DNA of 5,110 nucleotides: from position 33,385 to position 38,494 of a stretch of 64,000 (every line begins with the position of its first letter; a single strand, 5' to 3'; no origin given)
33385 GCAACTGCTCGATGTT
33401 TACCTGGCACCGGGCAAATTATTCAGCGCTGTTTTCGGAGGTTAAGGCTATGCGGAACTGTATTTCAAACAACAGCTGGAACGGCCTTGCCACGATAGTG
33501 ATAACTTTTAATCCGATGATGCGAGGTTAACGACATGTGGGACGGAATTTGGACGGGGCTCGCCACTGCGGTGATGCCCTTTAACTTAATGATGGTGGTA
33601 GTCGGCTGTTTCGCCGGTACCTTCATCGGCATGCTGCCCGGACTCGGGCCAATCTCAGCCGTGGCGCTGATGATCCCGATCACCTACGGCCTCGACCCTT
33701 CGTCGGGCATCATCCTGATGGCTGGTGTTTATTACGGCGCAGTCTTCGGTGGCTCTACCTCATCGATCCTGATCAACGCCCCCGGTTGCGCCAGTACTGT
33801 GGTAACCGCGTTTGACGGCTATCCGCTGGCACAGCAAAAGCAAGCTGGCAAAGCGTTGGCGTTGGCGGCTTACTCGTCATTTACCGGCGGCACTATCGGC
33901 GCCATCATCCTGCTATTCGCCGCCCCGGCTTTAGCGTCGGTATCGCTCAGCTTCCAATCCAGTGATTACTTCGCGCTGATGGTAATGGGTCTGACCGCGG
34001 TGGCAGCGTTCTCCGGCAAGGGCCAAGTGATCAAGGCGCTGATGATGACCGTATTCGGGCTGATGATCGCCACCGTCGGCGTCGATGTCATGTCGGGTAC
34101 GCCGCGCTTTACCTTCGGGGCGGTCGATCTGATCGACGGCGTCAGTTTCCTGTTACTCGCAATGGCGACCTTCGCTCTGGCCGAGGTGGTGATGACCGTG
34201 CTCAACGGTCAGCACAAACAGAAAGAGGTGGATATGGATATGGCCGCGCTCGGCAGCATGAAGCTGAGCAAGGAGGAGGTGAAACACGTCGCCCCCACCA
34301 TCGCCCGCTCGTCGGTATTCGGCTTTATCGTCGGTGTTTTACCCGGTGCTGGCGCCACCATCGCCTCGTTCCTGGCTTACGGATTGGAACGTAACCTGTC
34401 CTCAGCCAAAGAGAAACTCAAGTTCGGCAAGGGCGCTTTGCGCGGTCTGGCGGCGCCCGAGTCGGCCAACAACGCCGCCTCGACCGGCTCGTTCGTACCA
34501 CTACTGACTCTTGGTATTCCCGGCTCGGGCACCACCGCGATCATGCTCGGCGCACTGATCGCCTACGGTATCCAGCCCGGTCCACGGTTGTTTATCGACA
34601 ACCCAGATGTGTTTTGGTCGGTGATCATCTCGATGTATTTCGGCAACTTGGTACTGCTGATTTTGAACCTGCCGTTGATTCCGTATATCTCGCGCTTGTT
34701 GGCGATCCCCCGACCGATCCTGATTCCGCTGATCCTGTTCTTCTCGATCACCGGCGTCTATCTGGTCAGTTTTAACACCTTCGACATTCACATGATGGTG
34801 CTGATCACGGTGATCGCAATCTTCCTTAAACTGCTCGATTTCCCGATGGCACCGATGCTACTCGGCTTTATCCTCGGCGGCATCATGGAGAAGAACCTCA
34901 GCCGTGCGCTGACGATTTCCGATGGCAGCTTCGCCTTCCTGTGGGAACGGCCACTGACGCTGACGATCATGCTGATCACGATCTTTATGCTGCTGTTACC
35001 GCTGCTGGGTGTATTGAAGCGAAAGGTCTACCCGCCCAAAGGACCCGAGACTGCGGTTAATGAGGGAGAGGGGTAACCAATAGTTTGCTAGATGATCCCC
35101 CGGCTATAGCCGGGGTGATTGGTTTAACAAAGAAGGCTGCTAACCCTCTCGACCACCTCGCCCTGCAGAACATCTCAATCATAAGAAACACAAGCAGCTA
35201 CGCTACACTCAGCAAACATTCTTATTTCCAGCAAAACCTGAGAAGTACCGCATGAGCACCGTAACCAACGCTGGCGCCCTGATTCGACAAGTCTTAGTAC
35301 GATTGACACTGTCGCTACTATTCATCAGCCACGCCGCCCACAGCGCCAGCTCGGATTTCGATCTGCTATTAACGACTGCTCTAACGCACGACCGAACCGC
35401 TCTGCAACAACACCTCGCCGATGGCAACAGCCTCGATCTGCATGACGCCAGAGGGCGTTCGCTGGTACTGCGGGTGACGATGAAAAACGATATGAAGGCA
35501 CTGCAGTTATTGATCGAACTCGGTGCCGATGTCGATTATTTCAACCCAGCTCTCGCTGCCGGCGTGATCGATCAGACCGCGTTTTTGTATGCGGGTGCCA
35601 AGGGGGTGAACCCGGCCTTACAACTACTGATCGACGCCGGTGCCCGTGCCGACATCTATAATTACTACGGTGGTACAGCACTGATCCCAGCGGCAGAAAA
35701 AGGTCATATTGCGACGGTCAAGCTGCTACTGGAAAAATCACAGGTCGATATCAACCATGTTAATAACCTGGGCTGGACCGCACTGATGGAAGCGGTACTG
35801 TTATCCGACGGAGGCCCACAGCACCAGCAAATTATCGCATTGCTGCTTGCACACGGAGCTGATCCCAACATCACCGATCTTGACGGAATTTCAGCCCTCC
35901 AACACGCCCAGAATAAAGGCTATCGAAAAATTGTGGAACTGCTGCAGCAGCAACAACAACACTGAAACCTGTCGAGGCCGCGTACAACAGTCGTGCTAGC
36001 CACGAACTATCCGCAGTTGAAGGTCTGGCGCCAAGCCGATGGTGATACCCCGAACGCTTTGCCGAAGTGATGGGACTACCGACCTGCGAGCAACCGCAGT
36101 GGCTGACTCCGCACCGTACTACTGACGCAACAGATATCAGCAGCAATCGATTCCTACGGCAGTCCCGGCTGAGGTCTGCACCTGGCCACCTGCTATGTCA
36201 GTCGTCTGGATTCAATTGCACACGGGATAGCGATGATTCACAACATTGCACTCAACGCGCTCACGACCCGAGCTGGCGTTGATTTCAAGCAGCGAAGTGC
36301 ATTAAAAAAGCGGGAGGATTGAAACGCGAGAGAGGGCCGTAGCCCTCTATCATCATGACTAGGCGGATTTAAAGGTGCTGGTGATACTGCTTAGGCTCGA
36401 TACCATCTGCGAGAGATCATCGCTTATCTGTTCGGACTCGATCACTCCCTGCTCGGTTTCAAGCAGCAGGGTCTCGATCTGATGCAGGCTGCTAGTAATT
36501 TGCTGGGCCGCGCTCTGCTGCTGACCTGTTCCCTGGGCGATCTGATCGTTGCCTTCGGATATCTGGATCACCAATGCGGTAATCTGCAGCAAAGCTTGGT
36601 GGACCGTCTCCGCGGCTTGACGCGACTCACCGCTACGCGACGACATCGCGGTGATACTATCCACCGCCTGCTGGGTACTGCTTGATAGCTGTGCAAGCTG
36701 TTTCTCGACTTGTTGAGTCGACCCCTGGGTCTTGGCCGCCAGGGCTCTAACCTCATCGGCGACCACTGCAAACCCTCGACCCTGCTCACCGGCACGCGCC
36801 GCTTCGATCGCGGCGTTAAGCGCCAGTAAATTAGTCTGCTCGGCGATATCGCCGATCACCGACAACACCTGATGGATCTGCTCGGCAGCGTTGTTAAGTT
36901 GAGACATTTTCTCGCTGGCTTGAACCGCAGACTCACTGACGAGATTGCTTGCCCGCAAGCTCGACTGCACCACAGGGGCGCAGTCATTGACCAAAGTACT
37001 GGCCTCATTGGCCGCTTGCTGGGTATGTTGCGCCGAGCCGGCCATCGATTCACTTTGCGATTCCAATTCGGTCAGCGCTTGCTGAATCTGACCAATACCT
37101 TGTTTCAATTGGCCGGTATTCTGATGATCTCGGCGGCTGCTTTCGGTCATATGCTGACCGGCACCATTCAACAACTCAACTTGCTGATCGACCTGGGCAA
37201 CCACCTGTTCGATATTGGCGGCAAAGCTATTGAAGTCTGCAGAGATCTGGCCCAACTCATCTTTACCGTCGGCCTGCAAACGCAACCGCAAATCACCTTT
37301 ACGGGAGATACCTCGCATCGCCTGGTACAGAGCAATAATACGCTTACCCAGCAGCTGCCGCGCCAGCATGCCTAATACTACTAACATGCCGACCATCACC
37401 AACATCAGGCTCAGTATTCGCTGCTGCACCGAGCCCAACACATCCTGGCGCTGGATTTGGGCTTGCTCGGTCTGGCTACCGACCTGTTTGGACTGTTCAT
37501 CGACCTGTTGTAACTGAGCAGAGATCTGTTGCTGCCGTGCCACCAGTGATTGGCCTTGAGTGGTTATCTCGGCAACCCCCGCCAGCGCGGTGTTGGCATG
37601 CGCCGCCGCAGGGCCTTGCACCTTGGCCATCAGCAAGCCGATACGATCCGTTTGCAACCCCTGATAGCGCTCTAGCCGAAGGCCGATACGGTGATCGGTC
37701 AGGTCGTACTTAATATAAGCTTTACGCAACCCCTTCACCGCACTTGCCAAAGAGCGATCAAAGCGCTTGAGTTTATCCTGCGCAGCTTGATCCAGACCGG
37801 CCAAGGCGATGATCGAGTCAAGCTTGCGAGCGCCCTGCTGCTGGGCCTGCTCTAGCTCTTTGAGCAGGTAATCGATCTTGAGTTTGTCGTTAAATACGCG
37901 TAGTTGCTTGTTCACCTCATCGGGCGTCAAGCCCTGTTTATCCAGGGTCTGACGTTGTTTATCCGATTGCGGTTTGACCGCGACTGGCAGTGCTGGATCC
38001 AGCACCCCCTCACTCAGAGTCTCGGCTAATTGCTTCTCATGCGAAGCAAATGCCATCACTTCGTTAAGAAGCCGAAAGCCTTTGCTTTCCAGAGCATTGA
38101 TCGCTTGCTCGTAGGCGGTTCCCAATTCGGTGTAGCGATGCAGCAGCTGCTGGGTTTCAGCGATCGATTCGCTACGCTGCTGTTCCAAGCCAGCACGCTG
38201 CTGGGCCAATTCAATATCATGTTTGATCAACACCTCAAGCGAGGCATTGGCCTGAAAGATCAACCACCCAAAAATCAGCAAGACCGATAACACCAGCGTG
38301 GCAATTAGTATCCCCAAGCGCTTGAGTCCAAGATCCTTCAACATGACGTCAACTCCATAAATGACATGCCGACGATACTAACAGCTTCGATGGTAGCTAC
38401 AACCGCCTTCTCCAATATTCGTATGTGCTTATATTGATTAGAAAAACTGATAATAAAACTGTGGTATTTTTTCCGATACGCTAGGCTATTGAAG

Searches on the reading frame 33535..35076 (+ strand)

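Call 62: search_protein_families(library=pfam, max_evalue=0.00001, proteins=[window:33535-35076:+])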
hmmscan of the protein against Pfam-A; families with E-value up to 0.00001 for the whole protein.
window:33535-35076:+ (513 aa): 1 family
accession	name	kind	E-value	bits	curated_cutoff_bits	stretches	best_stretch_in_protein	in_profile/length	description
PF01970.21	TctA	-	1.3e-153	512.1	28.9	1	18-443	1-423/423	Tripartite tricarboxylate transporter TctA family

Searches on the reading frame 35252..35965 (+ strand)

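Call 30: search_protein_families(library=pfam, max_evalue=0.01, proteins=[window:35252-35965:+])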
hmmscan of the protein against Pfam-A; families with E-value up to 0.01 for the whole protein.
window:35252-35965:+ (237 aa): 6 families
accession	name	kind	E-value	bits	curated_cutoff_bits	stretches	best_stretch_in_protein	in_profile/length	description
PF12796.13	Ank_2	-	3.2e-29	101.8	27.3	3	113-209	3-90/90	Ankyrin repeats (3 copies)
PF13637.12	Ank_4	-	1.6e-20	73.1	22.7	2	147-182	4-38/50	Ankyrin repeats (many copies)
PF00023.36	Ank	-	7.4e-17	61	21.1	2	174-209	2-32/33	Ankyrin repeat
PF13857.12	Ank_5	-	2.7e-10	40.8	27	1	126-178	1-53/56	Ankyrin repeats (many copies)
PF13606.12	Ank_3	-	4e-10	39.4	22.3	0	174-207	2-30/30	Ankyrin repeat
PF24521.3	Ank_KRIT1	-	0.00056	20.1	80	1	143-214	49-120/149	KRIT1 ankyrin-repeats domain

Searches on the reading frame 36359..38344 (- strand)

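Call 62: search_protein_families(library=pfam, max_evalue=0.00001, proteins=[window:36359-38344:-])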
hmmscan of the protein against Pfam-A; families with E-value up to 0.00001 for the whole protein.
window:36359-38344:- (661 aa): 2 families
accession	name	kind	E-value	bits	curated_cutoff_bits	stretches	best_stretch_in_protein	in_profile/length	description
PF00015.26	MCPsignal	-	1.1e-36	126.7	34.6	1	474-625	19-170/172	Methyl-accepting chemotaxis protein (MCP) signalling domain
PF00672.30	HAMP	-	1.9e-07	31.7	25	1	334-380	8-53/53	HAMP domain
